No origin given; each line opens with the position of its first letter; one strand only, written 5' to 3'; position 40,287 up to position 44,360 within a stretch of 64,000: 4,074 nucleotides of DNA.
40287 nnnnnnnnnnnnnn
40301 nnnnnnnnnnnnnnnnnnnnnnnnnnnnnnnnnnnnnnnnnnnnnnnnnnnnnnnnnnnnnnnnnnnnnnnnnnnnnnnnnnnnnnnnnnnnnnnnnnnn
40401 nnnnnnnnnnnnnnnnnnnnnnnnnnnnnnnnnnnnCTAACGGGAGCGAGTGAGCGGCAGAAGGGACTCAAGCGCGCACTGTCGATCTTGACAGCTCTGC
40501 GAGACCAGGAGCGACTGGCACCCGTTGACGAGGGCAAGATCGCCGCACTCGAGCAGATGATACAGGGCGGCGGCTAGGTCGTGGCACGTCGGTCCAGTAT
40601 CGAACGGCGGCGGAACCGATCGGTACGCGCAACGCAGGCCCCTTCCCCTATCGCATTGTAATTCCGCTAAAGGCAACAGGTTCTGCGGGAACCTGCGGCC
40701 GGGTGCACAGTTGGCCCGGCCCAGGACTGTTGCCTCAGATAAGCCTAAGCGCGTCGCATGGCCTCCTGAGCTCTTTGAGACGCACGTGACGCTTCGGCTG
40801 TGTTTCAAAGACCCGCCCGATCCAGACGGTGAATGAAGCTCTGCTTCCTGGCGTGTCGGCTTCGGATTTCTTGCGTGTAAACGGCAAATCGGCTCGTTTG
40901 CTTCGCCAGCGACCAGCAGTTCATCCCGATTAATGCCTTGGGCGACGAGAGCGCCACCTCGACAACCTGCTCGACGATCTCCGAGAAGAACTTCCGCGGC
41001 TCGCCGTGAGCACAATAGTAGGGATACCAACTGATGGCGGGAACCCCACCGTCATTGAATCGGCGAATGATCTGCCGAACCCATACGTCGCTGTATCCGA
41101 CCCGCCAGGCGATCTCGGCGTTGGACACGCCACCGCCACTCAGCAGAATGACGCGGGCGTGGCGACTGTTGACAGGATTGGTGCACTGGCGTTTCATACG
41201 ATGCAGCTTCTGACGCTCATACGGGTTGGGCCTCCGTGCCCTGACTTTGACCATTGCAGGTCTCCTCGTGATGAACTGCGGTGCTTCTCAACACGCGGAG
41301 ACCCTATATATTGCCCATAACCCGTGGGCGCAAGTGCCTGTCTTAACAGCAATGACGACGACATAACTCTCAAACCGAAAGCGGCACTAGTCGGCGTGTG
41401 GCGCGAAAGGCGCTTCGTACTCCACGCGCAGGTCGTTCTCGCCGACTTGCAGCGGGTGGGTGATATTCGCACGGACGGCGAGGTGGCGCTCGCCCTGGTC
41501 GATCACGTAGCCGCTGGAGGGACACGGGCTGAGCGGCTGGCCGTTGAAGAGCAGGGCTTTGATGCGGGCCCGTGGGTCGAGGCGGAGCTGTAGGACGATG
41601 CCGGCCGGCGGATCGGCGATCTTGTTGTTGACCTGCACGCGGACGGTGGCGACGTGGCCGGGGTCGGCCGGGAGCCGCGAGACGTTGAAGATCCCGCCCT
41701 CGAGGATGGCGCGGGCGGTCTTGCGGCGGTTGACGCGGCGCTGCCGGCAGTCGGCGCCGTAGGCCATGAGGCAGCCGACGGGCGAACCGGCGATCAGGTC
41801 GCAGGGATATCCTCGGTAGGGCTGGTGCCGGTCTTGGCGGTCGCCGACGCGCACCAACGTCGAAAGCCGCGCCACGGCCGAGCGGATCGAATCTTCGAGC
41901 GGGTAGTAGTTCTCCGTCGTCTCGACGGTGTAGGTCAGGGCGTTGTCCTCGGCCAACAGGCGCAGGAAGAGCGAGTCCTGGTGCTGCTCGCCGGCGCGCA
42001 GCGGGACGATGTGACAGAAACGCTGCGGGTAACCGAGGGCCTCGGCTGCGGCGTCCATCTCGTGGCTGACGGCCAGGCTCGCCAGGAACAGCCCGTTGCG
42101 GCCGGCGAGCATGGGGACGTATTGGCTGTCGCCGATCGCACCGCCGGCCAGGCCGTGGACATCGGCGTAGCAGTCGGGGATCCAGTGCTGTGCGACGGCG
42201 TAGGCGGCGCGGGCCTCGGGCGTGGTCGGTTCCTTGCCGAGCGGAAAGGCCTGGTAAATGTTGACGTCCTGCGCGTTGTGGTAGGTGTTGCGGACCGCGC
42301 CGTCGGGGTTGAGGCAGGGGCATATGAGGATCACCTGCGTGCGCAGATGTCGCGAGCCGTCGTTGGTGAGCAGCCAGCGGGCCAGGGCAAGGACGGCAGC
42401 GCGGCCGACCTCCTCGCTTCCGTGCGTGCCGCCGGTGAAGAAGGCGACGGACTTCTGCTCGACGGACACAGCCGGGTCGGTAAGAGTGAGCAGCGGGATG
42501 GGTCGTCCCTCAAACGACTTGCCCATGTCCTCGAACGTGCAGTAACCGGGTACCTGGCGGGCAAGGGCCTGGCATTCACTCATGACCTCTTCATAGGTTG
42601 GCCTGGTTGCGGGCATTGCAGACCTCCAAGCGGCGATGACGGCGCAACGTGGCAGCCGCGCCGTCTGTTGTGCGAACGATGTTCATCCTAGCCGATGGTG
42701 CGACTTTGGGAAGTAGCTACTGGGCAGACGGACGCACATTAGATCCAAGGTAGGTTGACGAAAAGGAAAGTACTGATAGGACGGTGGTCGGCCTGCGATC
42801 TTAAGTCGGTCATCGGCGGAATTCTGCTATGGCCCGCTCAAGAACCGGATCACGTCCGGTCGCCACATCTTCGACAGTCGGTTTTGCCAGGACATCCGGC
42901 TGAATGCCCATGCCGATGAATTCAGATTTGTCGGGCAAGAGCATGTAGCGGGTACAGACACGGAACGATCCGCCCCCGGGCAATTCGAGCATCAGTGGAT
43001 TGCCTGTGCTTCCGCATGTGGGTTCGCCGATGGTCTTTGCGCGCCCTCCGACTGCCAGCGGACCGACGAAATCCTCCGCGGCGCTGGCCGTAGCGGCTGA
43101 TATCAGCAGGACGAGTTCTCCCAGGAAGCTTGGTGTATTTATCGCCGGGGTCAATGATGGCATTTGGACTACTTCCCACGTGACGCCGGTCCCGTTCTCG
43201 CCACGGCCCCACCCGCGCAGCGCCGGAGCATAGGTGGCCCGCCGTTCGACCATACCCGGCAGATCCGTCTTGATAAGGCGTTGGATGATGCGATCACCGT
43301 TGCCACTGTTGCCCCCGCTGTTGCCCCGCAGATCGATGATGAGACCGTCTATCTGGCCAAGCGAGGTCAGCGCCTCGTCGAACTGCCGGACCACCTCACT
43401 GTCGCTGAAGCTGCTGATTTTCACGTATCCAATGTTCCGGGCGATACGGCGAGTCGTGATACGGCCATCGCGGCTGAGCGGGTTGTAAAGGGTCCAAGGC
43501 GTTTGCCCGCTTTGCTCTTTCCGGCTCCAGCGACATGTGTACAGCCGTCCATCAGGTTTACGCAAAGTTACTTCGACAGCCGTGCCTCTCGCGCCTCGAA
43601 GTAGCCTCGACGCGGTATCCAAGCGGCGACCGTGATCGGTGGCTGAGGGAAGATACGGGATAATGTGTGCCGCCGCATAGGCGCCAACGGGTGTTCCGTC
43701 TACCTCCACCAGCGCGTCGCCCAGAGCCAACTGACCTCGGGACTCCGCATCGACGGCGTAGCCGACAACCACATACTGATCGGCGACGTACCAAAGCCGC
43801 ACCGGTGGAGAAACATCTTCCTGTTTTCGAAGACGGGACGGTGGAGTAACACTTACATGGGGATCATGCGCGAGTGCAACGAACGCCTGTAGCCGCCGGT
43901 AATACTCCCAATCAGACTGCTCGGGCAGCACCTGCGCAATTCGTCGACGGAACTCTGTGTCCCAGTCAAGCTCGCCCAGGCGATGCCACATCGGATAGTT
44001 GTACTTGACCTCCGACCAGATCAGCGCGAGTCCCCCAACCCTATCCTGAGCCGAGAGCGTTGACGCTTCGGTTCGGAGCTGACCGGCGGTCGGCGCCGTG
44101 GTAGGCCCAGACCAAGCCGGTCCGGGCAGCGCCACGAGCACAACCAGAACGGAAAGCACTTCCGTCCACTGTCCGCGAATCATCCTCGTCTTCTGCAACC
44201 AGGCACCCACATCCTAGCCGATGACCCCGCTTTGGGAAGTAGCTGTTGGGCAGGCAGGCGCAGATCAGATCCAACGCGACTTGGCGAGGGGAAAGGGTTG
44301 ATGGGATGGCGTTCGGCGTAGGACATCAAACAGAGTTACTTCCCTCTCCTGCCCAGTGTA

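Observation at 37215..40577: Stand-alone TIR + CHAT caspase-like protease + STAND NTPase + TPR fusion: candidate single-polypeptide immune system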

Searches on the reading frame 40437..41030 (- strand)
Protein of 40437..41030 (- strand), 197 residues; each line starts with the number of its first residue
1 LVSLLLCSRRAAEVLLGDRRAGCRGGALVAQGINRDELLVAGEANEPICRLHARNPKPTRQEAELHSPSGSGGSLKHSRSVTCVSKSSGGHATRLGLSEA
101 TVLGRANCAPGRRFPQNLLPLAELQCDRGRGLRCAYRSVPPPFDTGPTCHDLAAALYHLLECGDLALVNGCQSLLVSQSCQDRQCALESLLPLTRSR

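Call 78: search_protein_families(library=ncbifam, proteins=[window:40437-41030:-], max_evalue=0.01)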
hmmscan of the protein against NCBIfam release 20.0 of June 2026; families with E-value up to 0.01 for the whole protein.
window:40437-41030:- (197 aa): 0 families

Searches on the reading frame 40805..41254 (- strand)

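Call 9: search_protein_families(library=pfam, proteins=[window:40805-41254:-], max_evalue=0.001)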
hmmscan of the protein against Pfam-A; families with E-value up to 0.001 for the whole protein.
window:40805-41254:- (149 aa): 2 families
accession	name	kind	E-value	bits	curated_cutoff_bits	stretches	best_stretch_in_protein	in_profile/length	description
PF13384.12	HTH_23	-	5.2e-05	23.4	24.6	1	33-73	8-48/50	Homeodomain-like domain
PF13551.12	HTH_29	-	8.9e-05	23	28.1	1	32-71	1-41/64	Winged helix-turn helix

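Call 78: search_protein_families(library=ncbifam, proteins=[window:40805-41254:-], max_evalue=0.01)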
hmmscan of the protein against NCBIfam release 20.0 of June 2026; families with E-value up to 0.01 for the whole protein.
window:40805-41254:- (149 aa): 1 family
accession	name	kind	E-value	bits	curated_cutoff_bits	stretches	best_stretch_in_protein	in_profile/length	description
NF033545.0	transpos_IS630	equivalog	1.4e-07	31.3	100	1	31-119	1-84/299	IS630 family transposase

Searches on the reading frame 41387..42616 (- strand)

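Call 9: search_protein_families(library=pfam, proteins=[window:41387-42616:-], max_evalue=0.001)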
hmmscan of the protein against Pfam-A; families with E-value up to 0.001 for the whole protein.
window:41387-42616:- (409 aa): 1 family
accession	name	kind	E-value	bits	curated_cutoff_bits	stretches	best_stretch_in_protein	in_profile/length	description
PF00246.29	Peptidase_M14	-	1.1e-18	68.4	21.6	1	13-112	3-108/286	Zinc carboxypeptidase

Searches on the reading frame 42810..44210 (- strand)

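Call 9: search_protein_families(library=pfam, proteins=[window:42810-44210:-], max_evalue=0.001)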
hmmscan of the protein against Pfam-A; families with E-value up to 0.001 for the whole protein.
window:42810-44210:- (466 aa): 1 family
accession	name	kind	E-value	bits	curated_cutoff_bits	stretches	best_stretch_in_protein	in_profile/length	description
PF03572.23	Peptidase_S41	-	4e-26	92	24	1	259-440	1-163/165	Peptidase family S41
